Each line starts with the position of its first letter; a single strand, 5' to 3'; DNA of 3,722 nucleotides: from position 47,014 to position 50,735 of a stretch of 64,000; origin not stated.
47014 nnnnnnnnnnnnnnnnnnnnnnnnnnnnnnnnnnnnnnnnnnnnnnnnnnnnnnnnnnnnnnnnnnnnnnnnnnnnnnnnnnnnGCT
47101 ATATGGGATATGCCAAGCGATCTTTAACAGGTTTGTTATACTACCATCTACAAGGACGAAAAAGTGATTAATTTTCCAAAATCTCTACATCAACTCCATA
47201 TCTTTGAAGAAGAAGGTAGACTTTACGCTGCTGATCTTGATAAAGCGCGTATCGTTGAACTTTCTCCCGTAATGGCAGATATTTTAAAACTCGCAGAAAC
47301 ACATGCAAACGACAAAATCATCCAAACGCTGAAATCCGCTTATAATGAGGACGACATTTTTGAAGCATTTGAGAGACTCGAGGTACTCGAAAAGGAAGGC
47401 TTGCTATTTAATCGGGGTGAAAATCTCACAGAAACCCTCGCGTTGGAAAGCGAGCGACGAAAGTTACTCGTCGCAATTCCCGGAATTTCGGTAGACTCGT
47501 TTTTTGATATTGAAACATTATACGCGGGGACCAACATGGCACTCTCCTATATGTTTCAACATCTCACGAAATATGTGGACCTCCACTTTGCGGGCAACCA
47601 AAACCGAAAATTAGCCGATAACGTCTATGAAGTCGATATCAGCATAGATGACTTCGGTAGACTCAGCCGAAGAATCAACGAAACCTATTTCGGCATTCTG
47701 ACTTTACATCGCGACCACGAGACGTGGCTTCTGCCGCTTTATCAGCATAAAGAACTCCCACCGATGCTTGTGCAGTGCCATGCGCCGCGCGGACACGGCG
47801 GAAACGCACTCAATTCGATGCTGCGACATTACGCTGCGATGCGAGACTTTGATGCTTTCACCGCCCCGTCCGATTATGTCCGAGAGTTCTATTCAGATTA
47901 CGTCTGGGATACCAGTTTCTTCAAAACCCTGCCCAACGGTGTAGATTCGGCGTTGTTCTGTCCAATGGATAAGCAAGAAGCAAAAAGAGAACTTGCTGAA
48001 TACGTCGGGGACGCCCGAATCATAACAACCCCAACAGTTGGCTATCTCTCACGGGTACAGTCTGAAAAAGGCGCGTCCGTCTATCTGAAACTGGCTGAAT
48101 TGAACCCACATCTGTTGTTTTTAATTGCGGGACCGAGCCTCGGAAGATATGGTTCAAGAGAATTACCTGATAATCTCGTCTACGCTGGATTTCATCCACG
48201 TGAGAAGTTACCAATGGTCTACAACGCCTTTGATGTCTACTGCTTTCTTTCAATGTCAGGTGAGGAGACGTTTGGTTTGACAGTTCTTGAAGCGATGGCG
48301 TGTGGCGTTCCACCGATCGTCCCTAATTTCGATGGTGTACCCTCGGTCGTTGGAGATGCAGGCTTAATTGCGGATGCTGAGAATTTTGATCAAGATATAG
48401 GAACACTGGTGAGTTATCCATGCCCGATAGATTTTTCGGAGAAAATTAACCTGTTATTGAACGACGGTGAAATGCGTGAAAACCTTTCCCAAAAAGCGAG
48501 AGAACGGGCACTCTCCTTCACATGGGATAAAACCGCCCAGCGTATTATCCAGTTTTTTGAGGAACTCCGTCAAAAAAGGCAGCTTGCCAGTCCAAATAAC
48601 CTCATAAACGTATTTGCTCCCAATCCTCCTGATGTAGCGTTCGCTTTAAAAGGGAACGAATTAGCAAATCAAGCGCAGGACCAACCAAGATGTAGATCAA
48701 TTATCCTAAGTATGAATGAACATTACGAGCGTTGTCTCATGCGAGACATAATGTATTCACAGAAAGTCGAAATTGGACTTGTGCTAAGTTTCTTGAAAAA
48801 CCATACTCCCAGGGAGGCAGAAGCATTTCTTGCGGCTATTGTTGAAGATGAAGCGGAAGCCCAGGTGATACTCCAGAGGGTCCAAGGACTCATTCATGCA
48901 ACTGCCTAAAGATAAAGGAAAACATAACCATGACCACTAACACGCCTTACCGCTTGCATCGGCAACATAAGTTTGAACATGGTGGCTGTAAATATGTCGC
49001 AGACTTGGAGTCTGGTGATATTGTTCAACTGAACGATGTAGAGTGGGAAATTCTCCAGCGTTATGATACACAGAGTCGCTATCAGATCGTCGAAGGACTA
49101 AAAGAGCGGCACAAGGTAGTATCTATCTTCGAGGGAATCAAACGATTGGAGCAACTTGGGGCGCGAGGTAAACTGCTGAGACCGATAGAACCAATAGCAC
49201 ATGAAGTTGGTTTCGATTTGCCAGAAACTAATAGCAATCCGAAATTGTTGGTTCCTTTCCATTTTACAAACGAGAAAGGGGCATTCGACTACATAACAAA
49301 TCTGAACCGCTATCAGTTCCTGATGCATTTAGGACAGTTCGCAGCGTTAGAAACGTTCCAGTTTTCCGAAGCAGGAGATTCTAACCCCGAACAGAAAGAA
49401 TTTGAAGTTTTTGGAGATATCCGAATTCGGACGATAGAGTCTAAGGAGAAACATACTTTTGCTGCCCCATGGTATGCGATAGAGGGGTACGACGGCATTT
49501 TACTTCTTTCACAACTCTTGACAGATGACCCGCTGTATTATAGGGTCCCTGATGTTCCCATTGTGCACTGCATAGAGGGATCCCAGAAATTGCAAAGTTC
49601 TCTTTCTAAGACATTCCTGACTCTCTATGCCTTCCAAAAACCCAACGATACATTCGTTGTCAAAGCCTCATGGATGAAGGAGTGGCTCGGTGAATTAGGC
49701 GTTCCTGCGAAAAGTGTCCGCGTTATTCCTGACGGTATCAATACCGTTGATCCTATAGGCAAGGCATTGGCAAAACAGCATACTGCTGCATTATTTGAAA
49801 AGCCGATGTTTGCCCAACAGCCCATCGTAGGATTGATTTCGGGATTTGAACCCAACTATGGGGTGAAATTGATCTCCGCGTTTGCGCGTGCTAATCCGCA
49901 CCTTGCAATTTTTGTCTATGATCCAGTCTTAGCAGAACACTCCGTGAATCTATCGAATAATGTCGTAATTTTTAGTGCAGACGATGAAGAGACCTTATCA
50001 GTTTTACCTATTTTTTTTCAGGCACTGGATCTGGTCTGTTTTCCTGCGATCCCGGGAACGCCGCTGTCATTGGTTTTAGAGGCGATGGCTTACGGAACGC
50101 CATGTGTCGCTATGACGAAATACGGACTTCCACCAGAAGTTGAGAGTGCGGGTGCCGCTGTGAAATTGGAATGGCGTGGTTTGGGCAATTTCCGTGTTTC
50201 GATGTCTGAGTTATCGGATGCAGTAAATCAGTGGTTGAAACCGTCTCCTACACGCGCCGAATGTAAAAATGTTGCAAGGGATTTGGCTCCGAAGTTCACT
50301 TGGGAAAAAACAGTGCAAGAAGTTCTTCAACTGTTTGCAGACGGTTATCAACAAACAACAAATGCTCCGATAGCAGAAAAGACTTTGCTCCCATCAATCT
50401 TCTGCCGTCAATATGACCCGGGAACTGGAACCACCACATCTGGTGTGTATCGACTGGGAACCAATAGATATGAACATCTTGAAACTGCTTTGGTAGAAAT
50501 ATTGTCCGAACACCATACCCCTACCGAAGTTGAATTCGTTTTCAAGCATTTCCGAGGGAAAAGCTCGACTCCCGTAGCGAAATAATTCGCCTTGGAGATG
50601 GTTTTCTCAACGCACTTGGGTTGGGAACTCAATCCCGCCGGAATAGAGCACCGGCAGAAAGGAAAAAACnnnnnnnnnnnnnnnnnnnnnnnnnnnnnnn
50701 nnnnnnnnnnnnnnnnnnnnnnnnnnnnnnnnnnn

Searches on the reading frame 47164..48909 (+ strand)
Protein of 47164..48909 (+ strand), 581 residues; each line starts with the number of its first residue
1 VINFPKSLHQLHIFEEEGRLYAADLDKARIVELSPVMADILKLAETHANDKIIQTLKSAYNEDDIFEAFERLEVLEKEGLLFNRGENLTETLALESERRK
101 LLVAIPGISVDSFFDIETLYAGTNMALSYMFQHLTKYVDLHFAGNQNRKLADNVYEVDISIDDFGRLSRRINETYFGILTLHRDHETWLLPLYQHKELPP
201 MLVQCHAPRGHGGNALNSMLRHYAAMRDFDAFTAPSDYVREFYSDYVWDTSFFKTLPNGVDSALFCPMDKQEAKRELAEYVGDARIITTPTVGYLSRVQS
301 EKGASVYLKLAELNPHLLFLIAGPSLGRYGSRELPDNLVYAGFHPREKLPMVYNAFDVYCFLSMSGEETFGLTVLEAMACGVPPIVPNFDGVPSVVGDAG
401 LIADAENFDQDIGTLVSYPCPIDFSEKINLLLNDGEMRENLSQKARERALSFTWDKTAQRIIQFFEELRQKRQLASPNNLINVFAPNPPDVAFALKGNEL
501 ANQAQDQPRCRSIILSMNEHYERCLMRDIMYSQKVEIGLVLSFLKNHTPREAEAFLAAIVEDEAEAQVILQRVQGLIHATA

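Call 13: search_protein_families(library=pfam, proteins=[window:47164-48909:+], max_evalue=0.001)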
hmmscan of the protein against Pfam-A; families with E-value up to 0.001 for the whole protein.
window:47164-48909:+ (581 aa): 4 families
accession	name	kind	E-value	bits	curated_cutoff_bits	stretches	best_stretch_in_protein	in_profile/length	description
PF00534.26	Glycos_transf_1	-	1.2e-25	90.5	26.4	1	289-448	15-172/172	Glycosyl transferases group 1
PF13692.12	Glyco_trans_1_4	-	9.3e-15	55.6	27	1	290-415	2-139/142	Glycosyl transferases group 1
PF13524.12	Glyco_trans_1_2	-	2.1e-07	31.4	25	1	312-462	10-143/144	Glycosyl transferase-like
PF13439.12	Glyco_transf_4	-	0.00078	19.9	28.5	0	163-262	60-168/170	Glycosyltransferase Family 4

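Call 96: search_protein_families(library=padloc, proteins=[window:47164-48909:+], max_evalue=0.01)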
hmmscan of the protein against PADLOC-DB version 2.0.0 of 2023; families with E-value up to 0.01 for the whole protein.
window:47164-48909:+ (581 aa): 0 families

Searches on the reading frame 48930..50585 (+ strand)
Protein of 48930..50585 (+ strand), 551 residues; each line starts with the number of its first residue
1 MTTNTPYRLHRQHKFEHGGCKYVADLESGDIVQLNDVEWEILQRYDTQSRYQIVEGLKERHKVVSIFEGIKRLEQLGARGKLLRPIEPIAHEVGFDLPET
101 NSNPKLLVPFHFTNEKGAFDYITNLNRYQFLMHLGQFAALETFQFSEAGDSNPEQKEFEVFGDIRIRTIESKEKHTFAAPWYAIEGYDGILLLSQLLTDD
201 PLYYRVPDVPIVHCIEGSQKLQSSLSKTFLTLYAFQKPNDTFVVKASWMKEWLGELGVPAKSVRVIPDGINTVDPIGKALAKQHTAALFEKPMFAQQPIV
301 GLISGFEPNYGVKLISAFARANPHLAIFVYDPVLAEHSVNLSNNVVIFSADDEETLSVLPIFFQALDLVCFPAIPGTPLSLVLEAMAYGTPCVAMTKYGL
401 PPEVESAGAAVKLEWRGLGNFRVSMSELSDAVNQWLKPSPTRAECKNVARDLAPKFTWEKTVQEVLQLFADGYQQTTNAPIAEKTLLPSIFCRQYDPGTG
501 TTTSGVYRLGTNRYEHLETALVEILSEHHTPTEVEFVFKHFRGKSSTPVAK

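Call 3: search_protein_families(library=pfam, proteins=[window:48930-50585:+], max_evalue=1)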
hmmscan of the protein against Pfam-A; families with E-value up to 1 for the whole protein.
window:48930-50585:+ (551 aa): 4 families
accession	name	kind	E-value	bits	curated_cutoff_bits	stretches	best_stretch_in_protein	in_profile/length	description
PF00534.26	Glycos_transf_1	-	1.8e-07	31.3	26.4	1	338-450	68-170/172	Glycosyl transferases group 1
PF13692.12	Glyco_trans_1_4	-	6.8e-05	23.6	27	1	354-404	69-115/142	Glycosyl transferases group 1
PF13439.12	Glyco_transf_4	-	0.0022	18.5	28.5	1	207-272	95-168/170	Glycosyltransferase Family 4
PF05402.18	PqqD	-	0.079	13.7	23.4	1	24-63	5-45/67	Coenzyme PQQ synthesis protein D (PqqD)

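Call 4: search_protein_families(library=ncbifam, proteins=[window:48930-50585:+], max_evalue=1)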
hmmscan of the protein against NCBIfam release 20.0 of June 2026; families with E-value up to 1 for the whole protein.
window:48930-50585:+ (551 aa): 11 families
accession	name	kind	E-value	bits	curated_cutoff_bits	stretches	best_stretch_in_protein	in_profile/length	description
TIGR03449.1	mycothiol_MshA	equivalog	1.4e-05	24.2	462.5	1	359-471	297-402/406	D-inositol-3-phosphate glycosyltransferase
TIGR04047.1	MSMEG_0565_glyc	hypoth_equivalog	1.6e-05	24.2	259.85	1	358-470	269-372/373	MSMEG_0565 family glycosyltransferase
TIGR03088.1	stp2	hypoth_equivalog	0.0021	17.2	409.05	1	360-470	267-371/374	TIGR03088 family PEP-CTERM/XrtA system glycosyltransferase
NF040492.1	not_ScfB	exception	0.006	15.5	855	1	12-82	4-74/450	ScfB-related radical SAM/SPASM orphan maturase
NF041010.1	glycosy_Agl16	equivalog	0.0082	15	575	0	364-470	253-349/352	glycosylation protein Agl16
TIGR02149.1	glgA_Coryne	subfamily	0.035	13.2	302.4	1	361-469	280-387/391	glycogen synthase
TIGR03859.1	PQQ_PqqD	equivalog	0.087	12.7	46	0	27-62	22-58/81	pyrroloquinoline quinone biosynthesis peptide chaperone PqqD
TIGR03974.1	rSAM_six_Cys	equivalog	0.11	11.4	425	1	13-82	2-75/451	thioether cross-link-forming SCIFF peptide maturase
TIGR02095.1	glgA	subfamily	0.14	10.8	328.45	1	383-469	386-474/477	glycogen/starch synthase, ADP-glucose type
NF053787.1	GlcN_PG_synth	equivalog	0.15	10.9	480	1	381-469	277-356/361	N-acetylglucosaminyl phosphatidylglycerol synthase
NF033419.1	T6SS_TagK_dom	domain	0.19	12.5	40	1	452-489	81-114/129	TagK domain-containing protein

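Call 96: search_protein_families(library=padloc, proteins=[window:48930-50585:+], max_evalue=0.01)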
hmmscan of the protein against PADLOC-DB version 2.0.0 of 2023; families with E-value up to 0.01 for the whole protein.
window:48930-50585:+ (551 aa): 0 families

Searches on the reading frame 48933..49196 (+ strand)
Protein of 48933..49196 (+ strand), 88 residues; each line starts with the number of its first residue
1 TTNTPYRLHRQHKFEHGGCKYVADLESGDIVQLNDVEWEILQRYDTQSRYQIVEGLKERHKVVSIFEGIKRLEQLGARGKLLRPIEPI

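Call 85: search_solved_structures(query=A6, max_evalue=10, show_alignments=2)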
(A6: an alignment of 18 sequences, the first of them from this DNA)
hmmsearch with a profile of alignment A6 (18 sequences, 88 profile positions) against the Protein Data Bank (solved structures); distinct sequences matched with E-value up to 10: 23.
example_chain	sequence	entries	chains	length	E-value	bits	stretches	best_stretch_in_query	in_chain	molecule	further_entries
5wgg_A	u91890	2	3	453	2.2e-14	56.2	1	10-85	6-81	Radical SAM domain protein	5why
6nye_A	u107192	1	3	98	0.0031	20.4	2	27-76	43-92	Design construct XAX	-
5ue8_A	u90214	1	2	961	0.015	18.3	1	20-76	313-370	Protein unc-13 homolog A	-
6nyk_A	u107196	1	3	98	0.015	18.2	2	50-73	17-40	Design construct XAX_GGDQ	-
7t7c_A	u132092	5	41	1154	0.015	18.2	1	20-76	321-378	Protein unc-13 homolog A Chimera | Protein unc-13 homolog A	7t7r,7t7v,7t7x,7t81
6nz3_A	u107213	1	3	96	0.075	16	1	50-73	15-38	Design construct XAA_GGHN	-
5e8b_A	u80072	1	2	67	0.076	16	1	56-85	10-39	RNA polymerase-associated protein RTF1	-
5emx_A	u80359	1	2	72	0.092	15.7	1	56-85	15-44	RNA polymerase-associated protein RTF1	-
6o0i_A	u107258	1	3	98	0.12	15.4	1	50-73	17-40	Design construct XAA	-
9vke_A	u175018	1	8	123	0.16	14.9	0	65-86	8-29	De novo designed zinc hydrolase 11-7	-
9f27_A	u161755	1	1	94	0.19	14.7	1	40-72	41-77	RPA32 subunit of the hetero-oligomeric complex involved in homologous recombination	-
6nyi_A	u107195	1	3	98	0.32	14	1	50-73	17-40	Design construct XXA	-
6o0c_A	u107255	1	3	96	0.35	13.8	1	50-73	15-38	Design construct XAA_GVDQ mutant M4L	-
6nxm_A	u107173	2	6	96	0.35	13.8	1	50-73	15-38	Design construct XAA_GVDQ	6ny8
9f29_C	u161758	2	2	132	0.36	13.8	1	40-72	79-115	RPA32 subunit of the hetero-oligomeric complex involved in homologous recombination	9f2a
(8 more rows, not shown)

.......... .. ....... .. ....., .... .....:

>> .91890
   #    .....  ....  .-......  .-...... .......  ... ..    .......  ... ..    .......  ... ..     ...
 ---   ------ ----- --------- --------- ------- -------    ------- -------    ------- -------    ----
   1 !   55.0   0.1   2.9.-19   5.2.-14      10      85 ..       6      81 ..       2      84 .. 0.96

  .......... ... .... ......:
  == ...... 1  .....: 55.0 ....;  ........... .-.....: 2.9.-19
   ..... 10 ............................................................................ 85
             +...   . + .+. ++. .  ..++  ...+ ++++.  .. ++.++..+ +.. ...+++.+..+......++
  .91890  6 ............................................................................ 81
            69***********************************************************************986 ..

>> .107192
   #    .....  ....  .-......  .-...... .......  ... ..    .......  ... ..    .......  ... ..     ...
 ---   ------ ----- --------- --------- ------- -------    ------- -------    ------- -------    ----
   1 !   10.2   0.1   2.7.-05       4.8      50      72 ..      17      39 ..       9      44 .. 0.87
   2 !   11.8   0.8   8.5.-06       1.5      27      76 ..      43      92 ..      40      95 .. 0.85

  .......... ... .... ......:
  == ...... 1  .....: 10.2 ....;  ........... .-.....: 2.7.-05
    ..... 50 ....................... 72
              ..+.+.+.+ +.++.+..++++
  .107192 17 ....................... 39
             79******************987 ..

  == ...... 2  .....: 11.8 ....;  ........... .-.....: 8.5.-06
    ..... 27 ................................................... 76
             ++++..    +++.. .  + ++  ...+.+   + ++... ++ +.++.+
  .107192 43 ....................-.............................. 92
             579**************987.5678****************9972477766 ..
